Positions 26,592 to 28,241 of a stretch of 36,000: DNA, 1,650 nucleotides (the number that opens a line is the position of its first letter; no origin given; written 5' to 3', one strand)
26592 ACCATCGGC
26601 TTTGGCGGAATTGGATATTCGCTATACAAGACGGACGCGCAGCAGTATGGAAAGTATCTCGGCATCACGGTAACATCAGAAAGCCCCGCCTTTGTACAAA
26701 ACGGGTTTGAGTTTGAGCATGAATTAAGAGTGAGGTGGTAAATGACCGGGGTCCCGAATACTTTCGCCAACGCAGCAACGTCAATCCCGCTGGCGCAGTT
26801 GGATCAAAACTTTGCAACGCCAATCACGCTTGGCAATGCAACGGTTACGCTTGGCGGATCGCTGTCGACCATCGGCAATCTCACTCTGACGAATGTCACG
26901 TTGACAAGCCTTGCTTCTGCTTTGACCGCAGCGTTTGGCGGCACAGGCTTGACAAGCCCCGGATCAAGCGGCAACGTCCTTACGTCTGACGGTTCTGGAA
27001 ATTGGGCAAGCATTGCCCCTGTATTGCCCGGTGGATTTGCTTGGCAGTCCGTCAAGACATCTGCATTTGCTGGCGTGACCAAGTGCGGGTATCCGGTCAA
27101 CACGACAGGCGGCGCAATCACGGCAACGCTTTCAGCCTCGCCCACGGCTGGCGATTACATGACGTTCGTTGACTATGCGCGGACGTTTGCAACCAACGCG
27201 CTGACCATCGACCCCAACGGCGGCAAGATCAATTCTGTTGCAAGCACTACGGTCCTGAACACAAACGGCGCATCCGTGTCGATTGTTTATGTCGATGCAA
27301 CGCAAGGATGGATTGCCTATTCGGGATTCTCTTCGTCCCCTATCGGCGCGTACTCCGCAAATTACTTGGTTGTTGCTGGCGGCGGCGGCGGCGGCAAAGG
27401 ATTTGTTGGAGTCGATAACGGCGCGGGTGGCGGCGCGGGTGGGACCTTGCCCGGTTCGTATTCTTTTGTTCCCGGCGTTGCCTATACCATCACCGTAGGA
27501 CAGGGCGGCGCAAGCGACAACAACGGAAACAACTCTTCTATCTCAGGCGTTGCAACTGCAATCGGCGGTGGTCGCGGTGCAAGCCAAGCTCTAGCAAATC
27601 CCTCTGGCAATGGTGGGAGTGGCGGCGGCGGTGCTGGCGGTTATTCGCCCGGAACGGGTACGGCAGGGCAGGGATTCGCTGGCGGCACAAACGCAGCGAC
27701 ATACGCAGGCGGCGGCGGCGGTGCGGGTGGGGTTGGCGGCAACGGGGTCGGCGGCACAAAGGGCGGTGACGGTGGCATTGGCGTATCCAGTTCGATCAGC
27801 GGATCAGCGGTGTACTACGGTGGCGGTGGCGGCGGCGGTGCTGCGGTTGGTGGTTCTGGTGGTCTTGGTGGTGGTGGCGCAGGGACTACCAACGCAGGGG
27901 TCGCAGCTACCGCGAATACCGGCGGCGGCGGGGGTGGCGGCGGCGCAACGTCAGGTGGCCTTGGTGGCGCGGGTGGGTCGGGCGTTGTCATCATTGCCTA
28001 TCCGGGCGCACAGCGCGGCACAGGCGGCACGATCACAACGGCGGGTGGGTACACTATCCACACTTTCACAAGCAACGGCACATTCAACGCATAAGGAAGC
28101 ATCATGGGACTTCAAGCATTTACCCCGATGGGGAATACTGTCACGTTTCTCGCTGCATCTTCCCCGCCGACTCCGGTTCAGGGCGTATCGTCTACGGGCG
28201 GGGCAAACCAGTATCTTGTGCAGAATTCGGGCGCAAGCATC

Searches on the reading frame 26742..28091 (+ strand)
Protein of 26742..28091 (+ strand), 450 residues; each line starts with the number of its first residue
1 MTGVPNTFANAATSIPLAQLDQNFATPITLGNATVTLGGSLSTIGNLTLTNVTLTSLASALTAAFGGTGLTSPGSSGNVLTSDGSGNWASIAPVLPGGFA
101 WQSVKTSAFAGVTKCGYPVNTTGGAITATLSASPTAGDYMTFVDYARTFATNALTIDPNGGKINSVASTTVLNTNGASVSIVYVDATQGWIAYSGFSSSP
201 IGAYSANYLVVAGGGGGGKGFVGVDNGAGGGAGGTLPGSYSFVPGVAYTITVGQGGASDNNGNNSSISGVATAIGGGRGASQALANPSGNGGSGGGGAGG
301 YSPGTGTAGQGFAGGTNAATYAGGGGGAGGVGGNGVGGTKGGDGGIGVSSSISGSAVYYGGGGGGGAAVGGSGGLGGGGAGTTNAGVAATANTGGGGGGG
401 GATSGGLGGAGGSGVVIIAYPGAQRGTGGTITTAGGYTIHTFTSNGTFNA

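Call 75: search_protein_families(library=pfam, proteins=[window:26742-28091:+], max_evalue=0.001)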
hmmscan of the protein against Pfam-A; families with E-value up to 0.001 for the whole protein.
window:26742-28091:+ (450 aa): 1 family
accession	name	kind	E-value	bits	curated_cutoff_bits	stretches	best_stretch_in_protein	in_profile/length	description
PF21722.4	Gly_rich_2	-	3.3e-14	53.9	24.3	1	200-420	11-225/226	Glycine-rich domain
